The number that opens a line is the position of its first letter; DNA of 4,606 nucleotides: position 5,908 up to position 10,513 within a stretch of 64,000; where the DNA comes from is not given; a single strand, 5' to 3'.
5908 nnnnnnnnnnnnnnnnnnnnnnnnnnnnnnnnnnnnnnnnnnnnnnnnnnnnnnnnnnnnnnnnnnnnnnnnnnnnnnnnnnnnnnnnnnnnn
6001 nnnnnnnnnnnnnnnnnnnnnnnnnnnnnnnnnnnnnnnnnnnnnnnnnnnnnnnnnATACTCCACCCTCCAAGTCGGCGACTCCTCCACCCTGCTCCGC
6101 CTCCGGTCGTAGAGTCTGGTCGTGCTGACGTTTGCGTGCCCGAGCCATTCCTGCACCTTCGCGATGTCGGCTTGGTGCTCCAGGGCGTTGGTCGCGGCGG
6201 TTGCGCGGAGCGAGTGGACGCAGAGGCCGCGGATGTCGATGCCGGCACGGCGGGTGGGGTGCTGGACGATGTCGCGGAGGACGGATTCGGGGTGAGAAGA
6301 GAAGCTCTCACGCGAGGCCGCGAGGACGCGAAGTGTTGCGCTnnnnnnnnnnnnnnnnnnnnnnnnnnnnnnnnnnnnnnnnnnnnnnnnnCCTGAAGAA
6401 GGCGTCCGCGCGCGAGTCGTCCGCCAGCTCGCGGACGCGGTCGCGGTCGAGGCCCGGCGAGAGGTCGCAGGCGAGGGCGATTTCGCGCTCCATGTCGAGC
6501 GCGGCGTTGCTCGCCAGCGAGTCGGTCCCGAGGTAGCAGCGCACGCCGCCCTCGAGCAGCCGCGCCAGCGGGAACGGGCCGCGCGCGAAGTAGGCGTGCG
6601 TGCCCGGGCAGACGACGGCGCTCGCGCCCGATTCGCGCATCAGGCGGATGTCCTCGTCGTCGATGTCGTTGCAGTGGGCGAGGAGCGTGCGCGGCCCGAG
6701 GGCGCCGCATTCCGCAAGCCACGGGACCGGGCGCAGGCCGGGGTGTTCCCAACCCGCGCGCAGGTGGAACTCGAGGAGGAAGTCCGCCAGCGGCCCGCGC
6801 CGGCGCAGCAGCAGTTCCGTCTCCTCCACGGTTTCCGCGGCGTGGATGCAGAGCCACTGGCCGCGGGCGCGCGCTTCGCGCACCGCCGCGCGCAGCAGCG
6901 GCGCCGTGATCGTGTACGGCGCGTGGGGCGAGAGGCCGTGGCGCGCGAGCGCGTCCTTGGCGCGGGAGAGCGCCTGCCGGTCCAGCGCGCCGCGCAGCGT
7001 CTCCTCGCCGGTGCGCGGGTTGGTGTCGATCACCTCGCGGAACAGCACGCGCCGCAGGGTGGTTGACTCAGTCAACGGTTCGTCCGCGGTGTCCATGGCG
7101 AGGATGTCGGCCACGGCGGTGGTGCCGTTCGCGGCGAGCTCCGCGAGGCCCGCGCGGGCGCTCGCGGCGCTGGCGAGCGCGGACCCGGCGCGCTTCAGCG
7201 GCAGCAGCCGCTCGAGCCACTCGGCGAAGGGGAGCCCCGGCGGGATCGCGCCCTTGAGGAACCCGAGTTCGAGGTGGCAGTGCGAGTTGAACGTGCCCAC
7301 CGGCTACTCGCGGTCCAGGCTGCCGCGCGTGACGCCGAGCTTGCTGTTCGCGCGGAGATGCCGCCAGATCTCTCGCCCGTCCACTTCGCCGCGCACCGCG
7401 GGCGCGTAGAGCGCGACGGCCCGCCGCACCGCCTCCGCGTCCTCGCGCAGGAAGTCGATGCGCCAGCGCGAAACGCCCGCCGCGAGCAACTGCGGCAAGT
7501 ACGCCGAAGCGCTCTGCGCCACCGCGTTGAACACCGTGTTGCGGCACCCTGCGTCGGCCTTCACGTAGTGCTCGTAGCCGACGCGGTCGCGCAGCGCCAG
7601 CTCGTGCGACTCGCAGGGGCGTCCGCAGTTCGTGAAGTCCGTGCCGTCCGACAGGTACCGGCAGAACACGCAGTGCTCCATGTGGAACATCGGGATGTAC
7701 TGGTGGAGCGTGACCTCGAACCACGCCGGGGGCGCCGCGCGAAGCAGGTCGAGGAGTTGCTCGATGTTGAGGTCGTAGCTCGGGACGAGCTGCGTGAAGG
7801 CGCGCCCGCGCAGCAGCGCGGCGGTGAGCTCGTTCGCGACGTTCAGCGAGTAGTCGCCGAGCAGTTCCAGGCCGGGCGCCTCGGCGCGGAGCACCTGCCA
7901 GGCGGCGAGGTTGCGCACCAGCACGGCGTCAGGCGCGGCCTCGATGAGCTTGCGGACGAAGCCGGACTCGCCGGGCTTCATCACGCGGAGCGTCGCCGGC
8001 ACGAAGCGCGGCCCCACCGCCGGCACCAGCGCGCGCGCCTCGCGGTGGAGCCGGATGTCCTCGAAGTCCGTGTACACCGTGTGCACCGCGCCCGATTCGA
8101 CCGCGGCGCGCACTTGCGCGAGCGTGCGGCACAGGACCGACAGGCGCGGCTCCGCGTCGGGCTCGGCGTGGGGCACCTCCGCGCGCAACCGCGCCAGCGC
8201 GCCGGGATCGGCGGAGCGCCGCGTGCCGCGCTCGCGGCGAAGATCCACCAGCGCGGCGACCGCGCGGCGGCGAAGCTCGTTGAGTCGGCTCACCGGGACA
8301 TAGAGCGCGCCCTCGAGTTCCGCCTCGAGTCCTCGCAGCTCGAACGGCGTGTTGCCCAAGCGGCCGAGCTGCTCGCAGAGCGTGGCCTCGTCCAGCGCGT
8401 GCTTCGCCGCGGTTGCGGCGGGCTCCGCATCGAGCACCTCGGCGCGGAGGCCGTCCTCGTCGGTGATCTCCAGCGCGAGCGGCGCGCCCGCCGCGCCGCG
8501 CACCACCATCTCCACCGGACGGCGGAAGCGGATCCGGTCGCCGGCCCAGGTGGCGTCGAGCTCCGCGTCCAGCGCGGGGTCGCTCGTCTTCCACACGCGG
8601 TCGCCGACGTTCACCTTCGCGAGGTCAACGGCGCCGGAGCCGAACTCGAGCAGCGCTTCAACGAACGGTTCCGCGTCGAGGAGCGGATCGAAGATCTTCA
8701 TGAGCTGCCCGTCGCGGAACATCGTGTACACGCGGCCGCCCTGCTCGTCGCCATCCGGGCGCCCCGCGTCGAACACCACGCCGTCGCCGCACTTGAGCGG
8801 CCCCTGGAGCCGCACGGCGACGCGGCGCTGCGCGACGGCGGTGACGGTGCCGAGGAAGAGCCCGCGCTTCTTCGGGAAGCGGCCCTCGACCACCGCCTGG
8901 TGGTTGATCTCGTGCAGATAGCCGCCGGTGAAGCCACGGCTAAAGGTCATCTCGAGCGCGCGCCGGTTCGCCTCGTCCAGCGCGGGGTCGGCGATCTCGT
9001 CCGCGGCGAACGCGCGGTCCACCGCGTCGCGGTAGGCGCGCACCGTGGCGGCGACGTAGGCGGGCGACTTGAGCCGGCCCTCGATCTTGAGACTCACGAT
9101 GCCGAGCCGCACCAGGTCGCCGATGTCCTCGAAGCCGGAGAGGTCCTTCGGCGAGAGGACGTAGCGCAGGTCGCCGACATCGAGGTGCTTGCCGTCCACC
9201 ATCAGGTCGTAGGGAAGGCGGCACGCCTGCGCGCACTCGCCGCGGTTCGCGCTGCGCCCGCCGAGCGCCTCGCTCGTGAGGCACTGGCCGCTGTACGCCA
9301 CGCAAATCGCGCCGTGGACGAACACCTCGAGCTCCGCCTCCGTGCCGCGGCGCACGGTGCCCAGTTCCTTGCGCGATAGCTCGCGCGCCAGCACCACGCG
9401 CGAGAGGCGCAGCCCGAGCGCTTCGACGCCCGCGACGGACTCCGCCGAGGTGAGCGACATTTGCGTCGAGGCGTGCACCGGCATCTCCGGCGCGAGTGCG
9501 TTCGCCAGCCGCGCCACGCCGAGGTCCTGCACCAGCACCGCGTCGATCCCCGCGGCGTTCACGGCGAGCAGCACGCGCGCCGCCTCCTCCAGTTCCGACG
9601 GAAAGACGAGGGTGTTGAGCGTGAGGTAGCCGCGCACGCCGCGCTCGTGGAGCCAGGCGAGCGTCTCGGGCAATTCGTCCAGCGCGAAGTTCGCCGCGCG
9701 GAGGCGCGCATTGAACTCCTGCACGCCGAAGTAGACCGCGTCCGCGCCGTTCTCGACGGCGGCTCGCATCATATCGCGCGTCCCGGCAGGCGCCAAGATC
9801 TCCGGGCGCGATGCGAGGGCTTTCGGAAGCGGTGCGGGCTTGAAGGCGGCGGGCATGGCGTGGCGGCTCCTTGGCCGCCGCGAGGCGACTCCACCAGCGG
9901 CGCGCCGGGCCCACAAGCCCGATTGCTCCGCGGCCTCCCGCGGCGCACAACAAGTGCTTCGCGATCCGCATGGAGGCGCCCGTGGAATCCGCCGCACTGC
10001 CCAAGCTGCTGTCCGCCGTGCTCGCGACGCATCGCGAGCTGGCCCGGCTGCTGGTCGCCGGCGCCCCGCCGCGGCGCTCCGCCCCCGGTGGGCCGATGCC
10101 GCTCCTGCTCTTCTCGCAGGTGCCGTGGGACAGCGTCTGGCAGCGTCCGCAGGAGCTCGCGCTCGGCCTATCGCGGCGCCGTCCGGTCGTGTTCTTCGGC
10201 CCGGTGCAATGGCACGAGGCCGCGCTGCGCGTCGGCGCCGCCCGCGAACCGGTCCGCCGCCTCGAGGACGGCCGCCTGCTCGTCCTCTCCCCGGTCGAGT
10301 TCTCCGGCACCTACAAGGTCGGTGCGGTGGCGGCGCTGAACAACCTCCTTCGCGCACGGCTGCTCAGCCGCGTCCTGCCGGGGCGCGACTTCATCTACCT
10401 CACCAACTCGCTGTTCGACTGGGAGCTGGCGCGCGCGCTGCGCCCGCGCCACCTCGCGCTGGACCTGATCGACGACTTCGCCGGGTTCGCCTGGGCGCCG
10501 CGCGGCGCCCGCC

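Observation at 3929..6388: Low-GC genomic islet after trpB: orphan Rhs C-terminal toxin, immunity candidate and integrase remnant; trpA absent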

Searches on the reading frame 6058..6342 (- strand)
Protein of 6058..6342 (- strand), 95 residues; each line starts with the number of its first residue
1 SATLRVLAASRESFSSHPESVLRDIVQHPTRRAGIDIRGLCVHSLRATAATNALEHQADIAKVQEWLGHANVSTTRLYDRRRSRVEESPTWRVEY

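Call 8: search_protein_families(library=pfam, proteins=[window:6058-6342:-], max_evalue=0.1)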
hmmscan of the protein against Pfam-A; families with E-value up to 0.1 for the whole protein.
window:6058-6342:- (95 aa): 1 family
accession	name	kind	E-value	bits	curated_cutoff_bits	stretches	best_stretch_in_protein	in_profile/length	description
PF00589.27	Phage_integrase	-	1.4e-11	44.9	27.1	1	21-80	109-167/172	Phage integrase family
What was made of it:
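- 6058..6294 (-): Tyrosine recombinase remnant: the last 81 aa, carrying HSLRAT and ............. The N-terminal ~240 aa are missing. The frame stays open to 6342, and 6295-6388 has no recognisable origin. PF00589 44.9 bits, profile positions 109-167 of 172 (call 8).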

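Call 9: search_protein_families(library=ncbifam, proteins=[window:6058-6342:-], max_evalue=0.1)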
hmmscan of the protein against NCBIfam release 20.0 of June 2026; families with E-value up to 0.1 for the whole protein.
window:6058-6342:- (95 aa): 10 families
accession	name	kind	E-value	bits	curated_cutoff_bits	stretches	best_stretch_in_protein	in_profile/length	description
NF040815.2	recomb_XerA_Arch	equivalog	3.3e-12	46.5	220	1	22-80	196-253/263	site-specific tyrosine recombinase/integron integrase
NF001399.0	PRK00283.1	subfamily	6.7e-12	45.3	279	1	23-79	225-281/300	tyrosine recombinase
TIGR02225.1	recomb_XerD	equivalog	3.5e-11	43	329.6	1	24-79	218-272/290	site-specific tyrosine recombinase XerD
TIGR02224.1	recomb_XerC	equivalog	7.6e-11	41.9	335.15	1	38-78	234-274/295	tyrosine recombinase XerC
TIGR02249.1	integrase_gron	subfamily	2.2e-10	40.4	265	1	19-81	239-300/315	integron integrase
NF002331.0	PRK01287.1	subfamily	6.3e-08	32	371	1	21-80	252-311/365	site-specific tyrosine recombinase XerC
NF003462.0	PRK05084.1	equivalog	2.8e-07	29.6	267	1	37-79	301-342/360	tyrosine recombinase XerS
NF011946.0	PRK15417.1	equivalog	1.8e-05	24.1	435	1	31-80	266-314/337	integron integrase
TIGR01501.1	MthylAspMutase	equivalog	0.013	15.3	135.8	1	20-82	15-77/134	methylaspartate mutase subunit S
NF007371.0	PRK09871.1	subfamily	0.051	13.1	222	1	30-78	124-171/198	tyrosine-type DNA invertase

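Call 53: search_protein_families(library=padloc, proteins=[window:6058-6342:-], max_evalue=0.1)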
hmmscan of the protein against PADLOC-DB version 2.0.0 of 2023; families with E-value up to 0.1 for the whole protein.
window:6058-6342:- (95 aa): 0 families

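Call 67: search_dna_similar(query=window:6058-6342:-, collection=plasmids, mode=protein, max_rows=8)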
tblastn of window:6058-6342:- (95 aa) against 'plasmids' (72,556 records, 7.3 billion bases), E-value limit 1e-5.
Records with a match: 152; places in all: 195; records where one place covers at least 80% of the query: 15.
Best place of each record, by identity: 60-80% 135; <60% 17.
By first word of the organism name: Pseudomonas 109; Azotobacter 5; Polaromonas 3; Stutzerimonas 3; Planctomycetes 3; Paraburkholderia 3; Massilia 3; Burkholderia 2; Nitrosospira 2; Methylomonas 1; and 18 more.
By predicted mobility (MOB-suite, as given by PLSDB): conjugative 90; non-mobilizable 40; mobilizable 22.
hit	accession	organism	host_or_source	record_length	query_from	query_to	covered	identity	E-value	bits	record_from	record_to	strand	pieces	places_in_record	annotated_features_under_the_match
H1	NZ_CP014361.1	Methylomonas sp. DH-1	cell culture,waste sludge of a brewery ...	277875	17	95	83%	69.1%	2e-30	119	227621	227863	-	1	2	tyrosine-type recombinase/integrase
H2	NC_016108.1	Methylotuvimicrobium alcaliphilum 20Z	-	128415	17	95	83%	69.1%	2e-30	119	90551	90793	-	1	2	tyrosine-type recombinase/integrase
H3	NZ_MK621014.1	Pseudomonas syringae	-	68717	22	95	78%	71.6%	2e-27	110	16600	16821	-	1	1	tyrosine-type recombinase/integrase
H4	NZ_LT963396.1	Pseudomonas cerasi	-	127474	22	95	78%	71.6%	2e-27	110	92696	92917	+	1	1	tyrosine-type recombinase/integrase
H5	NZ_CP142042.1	Pseudomonas veronii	cell culture,ground water from aniline ...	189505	2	95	99%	55.2%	2e-24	102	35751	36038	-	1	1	none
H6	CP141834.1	Pseudomonas sp. BA28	Paralichthys olivaceus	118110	22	95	78%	68.9%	3e-26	107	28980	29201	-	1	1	record has no annotation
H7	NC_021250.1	Pseudomonas migulae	-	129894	22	95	78%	68.9%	3e-26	107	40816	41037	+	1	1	tyrosine-type recombinase/integrase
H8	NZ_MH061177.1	Pseudomonas fluorescens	-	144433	22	95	78%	68.9%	3e-26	107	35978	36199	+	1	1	tyrosine-type recombinase/integrase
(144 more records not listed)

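Call 68: get_annotated_region(hit=H1, flank=4000)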
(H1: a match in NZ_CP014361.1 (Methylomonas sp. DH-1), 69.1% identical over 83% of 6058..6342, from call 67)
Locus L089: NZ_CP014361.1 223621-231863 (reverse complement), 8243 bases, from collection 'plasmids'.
description: Methylomonas sp. DH-1 plasmid unnamed, complete sequence
organism: Methylomonas sp. DH-1 (NCBI taxid 1727196)
taxonomy: Bacteria; Pseudomonadota; Gammaproteobacteria; Methylococcales; Methylococcaceae; Methylomonas; Methylomonas sp. DH-1
host: -; source: cell culture,waste sludge of a brewery plant; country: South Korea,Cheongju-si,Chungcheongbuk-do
typing (MOB-suite, as given by PLSDB): mobilizable; relaxase MOBH
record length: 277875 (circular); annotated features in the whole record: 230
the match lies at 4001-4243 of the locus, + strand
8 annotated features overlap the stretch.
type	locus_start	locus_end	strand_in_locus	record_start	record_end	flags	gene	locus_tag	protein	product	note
CDS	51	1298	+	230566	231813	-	-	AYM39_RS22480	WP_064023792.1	XRE family transcriptional regulator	-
CDS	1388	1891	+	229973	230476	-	-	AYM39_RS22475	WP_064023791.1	hypothetical protein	-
CDS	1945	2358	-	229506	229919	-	-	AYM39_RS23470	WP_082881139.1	hypothetical protein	-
CDS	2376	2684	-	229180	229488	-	-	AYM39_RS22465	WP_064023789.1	type II toxin-antitoxin system RelE/ParE family toxin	GO:0030541 - plasmid partitioning [Evidence IEA]; GO:0051290 - protein heterotetramerization [Evidence IEA]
CDS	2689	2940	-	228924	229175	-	-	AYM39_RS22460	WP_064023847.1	DUF1778 domain-containing protein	-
CDS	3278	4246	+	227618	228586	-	-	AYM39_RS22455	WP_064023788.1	tyrosine-type recombinase/integrase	GO:0015074 - DNA integration [Evidence IEA]; GO:0006310 - DNA recombination [Evidence IEA]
CDS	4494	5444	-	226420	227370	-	-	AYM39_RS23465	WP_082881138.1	hypothetical protein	-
CDS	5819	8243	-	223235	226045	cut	-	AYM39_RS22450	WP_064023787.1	DUF499 domain-containing protein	-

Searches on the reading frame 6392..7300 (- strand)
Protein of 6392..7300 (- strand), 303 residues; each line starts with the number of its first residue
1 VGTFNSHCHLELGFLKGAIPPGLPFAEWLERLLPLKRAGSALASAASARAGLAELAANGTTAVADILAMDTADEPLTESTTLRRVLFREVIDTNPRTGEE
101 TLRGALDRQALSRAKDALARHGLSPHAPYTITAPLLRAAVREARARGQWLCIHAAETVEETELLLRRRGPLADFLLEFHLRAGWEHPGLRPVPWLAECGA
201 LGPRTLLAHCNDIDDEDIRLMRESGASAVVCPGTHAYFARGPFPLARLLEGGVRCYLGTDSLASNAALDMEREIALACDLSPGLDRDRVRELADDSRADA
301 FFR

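Call 8: search_protein_families(library=pfam, proteins=[window:6392-7300:-], max_evalue=0.1)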
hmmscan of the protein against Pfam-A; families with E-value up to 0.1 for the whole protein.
window:6392-7300:- (303 aa): 2 families
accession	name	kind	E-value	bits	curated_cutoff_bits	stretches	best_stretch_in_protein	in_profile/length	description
PF01979.26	Amidohydro_1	-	1.6e-24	87.3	25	1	2-280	5-270/345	Amidohydrolase family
PF07969.17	Amidohydro_3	-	0.031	14.2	29.7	0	206-260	309-374/472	Amidohydrolase family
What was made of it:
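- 6389..7300 (-): Right flanking gene: an amidohydrolase, three nt downstream of the U32 peptidase gene on the minus strand (context only). PF01979 87 bits (call 8).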

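Call 9: search_protein_families(library=ncbifam, proteins=[window:6392-7300:-], max_evalue=0.1)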
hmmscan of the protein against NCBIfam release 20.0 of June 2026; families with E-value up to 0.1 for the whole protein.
window:6392-7300:- (303 aa): 25 families
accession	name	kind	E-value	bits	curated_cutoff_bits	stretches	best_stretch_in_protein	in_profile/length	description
NF006549.0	PRK09045.1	equivalog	3.3e-27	95.2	540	2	183-280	233-330/444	TRZ/ATZ family hydrolase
NF006252.0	PRK08393.1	equivalog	1.3e-26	93.6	617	1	3-280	56-316/424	N-ethylammeline chlorohydrolase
NF006269.1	PRK08418.1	equivalog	1.7e-25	89.6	320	1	4-274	61-325/408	aminofutalosine deaminase family hydrolase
NF004701.0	PRK06038.1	equivalog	8.3e-25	87.4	609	1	2-278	58-317/432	N-ethylammeline chlorohydrolase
NF006055.0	PRK08203.1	equivalog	2.7e-20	72.4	532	1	113-277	196-341/455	8-oxoguanine deaminase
NF005557.0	PRK07228.1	equivalog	3.7e-20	72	522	2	187-278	233-324/445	5'-deoxyadenosine deaminase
NF005211.0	PRK06687.1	equivalog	4e-16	58.8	703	1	2-274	59-317/419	TRZ/ATZ family protein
NF012037.0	PRK15493.1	equivalog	9.5e-16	57.6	779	1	2-287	60-331/435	bifunctional S-methyl-5'-thioadenosine deaminase/S-adenosylhomocysteine deaminase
NF006681.0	PRK09229.1-2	equivalog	1e-15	57.5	362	1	111-276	190-338/451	formimidoylglutamate deiminase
NF009059.0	PRK12393.1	equivalog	1e-15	57.4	543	1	185-277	253-345/460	amidohydrolase family protein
TIGR02022.1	hutF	equivalog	1.3e-14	53.8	413.05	1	186-281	248-343/455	formimidoylglutamate deiminase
NF006684.0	PRK09229.1-5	equivalog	1.5e-11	43.8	525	1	185-267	247-329/456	formimidoylglutamate deiminase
TIGR02967.1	guan_deamin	equivalog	3.6e-11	42.7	375.4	1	197-261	233-297/401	guanine deaminase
NF004995.0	PRK06380.1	subfamily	1.4e-10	40.8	567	1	187-275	220-309/418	metal-dependent hydrolase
NF005540.0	PRK07203.1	equivalog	3.4e-10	39.2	444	1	187-267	239-319/444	putative aminohydrolase SsnA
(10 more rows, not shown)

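Call 28: search_solved_structures(query=window:6392-7300:-, max_evalue=0.00001, show_alignments=2)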
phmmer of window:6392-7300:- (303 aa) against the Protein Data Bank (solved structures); distinct sequences matched with E-value up to 0.00001: 17.
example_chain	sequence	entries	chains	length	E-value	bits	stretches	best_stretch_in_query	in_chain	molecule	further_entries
2imr_A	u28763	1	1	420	9e-28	100.9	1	4-286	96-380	Hypothetical protein DR_0824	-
3lnp_A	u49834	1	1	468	5.3e-21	78.7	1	2-288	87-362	Amidohydrolase family Protein OLEI01672_1_465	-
4dyk_A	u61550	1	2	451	1.4e-15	60.8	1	3-279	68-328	AMIDOHYDROLASE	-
4gbd_A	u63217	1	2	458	1.5e-15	60.8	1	3-279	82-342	Putative uncharacterized protein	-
4f0r_A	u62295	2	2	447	1.6e-15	60.7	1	2-280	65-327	5-methylthioadenosine/S-adenosylhomocysteine deaminase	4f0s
3v7p_A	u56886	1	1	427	5.4e-14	55.7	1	2-284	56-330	Amidohydrolase family protein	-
4m51_A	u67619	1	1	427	7.5e-14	55.2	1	2-284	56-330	Amidohydrolase family protein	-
4dzh_A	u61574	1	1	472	5.7e-13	52.3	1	2-287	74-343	AMIDOHYDROLASE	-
1p1m_A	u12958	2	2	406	6.4e-11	45.6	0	3-160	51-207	Hypothetical protein TM0936 | Uncharacterized protein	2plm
1j6p_A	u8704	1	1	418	7.2e-11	45.4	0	3-160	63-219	METAL-DEPENDENT HYDROLASE OF CYTOSINEDEMANIASE/CHLOROHYDROLASE FAMILY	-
7ww2_A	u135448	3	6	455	5.8e-10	42.4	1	183-277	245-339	8-oxoguanine deaminase | Hydroxydechloroatrazine ethylaminohydrolase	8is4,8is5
2paj_A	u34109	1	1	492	3.1e-09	40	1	4-276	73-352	putative cytosine/guanine deaminase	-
3hpa_A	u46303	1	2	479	8.6e-09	38.6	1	184-278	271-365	AMIDOHYDROLASE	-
4v1x_A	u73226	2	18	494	4.7e-08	36.2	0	188-287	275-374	ATRAZINE CHLOROHYDROLASE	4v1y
3mdu_A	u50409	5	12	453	6.9e-08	35.6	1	186-272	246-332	N-formimino-L-Glutamate Iminohydrolase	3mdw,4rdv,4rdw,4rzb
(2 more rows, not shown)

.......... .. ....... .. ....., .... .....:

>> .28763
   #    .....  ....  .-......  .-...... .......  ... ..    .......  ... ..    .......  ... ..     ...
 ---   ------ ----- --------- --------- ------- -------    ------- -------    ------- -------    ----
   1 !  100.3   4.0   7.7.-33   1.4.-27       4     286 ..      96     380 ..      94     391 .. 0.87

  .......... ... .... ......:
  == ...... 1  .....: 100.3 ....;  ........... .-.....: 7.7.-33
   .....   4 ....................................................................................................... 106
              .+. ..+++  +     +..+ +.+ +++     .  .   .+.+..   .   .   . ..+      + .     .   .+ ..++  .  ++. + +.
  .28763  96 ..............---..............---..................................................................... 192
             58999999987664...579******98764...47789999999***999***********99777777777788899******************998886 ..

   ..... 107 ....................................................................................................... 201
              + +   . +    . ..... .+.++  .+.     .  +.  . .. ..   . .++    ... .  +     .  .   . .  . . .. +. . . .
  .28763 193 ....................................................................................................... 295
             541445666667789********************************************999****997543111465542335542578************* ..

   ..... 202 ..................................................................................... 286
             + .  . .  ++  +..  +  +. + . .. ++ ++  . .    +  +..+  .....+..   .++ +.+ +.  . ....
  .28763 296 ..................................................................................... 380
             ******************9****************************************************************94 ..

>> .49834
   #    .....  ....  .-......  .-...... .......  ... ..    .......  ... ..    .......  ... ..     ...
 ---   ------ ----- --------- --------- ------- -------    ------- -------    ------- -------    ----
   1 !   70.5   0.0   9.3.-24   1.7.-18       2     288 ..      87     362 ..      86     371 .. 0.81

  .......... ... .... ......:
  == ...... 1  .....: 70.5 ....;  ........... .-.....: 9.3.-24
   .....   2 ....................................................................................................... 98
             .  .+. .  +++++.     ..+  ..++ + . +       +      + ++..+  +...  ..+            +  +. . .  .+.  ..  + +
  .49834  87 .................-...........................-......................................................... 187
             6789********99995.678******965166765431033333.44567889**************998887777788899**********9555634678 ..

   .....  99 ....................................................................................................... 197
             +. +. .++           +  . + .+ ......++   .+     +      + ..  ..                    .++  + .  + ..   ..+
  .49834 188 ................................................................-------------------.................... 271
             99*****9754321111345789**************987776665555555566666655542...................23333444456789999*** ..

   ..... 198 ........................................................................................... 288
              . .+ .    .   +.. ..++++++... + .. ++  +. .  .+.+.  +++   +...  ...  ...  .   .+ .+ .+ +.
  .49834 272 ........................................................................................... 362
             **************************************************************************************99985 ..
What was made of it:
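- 6389..7300 (-): It is shorter at both ends than its PDB homologues (call 28).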

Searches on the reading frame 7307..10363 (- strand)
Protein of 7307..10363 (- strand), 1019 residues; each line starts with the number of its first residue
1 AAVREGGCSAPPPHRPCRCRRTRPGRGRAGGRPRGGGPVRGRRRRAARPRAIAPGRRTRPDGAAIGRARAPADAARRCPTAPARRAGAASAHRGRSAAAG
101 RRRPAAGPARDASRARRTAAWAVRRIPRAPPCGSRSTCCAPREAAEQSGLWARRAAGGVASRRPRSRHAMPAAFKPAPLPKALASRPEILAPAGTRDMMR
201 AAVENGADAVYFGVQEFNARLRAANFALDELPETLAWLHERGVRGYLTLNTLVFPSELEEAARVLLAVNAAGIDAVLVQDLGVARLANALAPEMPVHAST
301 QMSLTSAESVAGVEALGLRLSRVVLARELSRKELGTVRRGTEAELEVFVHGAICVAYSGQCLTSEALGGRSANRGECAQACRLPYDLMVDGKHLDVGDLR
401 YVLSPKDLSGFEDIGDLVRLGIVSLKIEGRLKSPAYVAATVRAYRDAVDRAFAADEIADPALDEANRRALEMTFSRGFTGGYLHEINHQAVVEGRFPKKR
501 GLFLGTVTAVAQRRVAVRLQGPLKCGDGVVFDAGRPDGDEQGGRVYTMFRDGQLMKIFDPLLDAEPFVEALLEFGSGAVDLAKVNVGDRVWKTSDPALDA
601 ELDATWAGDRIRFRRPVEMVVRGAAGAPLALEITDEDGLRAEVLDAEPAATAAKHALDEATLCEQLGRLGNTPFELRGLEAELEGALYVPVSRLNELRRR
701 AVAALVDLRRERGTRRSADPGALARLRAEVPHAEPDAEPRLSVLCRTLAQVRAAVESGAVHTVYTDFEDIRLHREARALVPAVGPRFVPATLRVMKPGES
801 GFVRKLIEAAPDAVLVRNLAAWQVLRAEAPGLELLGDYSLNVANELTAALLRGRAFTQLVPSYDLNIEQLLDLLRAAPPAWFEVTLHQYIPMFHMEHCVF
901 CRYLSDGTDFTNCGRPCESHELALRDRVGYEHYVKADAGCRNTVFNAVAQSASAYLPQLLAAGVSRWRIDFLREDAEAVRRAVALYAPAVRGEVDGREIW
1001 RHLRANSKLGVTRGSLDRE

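Call 55: search_protein_families(library=pfam, proteins=[window:7307-10363:-], max_evalue=0.0001)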
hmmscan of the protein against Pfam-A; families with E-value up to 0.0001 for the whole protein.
window:7307-10363:- (1019 aa): 2 families
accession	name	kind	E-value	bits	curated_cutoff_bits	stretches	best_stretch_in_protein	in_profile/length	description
PF01136.24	Peptidase_U32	-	4.7e-90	301.4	22.4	2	259-487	2-231/233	Peptidase family U32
PF12392.13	DUF3656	-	2e-26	93.2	22.1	1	590-709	1-108/109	Collagenase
